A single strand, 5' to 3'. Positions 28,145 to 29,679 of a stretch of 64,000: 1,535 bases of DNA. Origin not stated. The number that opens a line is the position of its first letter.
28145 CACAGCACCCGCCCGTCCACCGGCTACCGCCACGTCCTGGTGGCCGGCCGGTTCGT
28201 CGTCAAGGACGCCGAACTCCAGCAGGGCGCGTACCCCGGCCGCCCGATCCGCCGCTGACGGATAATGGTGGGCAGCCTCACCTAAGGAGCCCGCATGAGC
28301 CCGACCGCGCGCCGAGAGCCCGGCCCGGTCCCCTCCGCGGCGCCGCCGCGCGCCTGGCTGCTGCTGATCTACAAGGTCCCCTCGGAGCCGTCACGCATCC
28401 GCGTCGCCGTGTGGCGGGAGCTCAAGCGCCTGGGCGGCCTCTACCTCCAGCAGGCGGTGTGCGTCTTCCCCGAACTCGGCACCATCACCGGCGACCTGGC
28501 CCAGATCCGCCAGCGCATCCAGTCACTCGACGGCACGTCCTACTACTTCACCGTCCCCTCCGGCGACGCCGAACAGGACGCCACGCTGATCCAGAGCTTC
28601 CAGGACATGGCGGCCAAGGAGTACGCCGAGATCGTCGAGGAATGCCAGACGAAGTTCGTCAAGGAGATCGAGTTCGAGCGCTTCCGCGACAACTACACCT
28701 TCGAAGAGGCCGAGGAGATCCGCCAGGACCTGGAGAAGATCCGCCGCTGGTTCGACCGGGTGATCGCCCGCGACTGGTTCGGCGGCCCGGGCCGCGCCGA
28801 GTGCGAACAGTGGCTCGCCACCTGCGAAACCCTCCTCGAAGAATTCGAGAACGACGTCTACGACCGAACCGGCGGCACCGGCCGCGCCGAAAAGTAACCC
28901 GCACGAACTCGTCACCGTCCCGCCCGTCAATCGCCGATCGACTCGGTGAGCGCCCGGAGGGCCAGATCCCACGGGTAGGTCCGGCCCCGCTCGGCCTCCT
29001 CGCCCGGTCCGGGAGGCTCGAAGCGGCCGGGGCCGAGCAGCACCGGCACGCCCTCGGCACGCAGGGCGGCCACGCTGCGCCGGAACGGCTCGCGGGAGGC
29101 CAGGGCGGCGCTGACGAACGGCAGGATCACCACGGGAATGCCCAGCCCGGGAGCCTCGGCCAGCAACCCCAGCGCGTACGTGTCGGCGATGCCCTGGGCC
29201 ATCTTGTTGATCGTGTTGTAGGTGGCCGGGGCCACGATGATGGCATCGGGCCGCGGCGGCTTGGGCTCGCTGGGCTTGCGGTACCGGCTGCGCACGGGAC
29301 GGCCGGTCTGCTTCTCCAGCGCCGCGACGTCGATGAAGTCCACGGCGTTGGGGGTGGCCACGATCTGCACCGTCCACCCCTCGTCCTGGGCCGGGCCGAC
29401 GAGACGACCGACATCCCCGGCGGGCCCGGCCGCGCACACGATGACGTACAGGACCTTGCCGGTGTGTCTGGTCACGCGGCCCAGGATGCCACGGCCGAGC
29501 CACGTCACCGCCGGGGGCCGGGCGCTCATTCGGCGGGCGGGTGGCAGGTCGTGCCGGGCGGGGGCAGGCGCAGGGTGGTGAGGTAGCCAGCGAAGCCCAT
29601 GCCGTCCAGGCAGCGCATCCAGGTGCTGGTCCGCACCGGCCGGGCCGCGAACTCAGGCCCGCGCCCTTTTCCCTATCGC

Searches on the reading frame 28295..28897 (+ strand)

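Call 10: search_protein_families(library=pfam, proteins=[window:28295-28897:+], max_evalue=0.01)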
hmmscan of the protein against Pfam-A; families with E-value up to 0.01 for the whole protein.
window:28295-28897:+ (200 aa): 3 families
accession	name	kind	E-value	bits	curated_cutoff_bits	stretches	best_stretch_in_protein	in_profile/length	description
PF20229.3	ChrB_N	-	1e-33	116.9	23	1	36-192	1-156/159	Protein ChrB, N-terminal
PF20803.2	PaaX_M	-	0.00023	21.6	24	1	20-60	7-47/83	PaaX protein central Cas2-like domain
PF14300.12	DMP19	-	0.0046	18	25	1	82-154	26-95/112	DMP19-like protein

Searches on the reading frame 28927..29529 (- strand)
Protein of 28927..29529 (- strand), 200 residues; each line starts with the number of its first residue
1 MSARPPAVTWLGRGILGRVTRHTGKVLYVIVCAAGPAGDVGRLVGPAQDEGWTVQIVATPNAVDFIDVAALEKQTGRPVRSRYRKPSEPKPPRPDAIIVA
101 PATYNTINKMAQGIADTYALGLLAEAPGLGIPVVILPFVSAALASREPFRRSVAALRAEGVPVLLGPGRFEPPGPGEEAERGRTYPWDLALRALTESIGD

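Call 10: search_protein_families(library=pfam, proteins=[window:28927-29529:-], max_evalue=0.01)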
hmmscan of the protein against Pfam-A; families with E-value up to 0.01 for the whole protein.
window:28927-29529:- (200 aa): 1 family
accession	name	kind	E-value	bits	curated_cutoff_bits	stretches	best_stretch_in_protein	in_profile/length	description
PF02441.25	Flavoprotein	-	7.1e-13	48.9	22.7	1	28-121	4-88/162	Flavoprotein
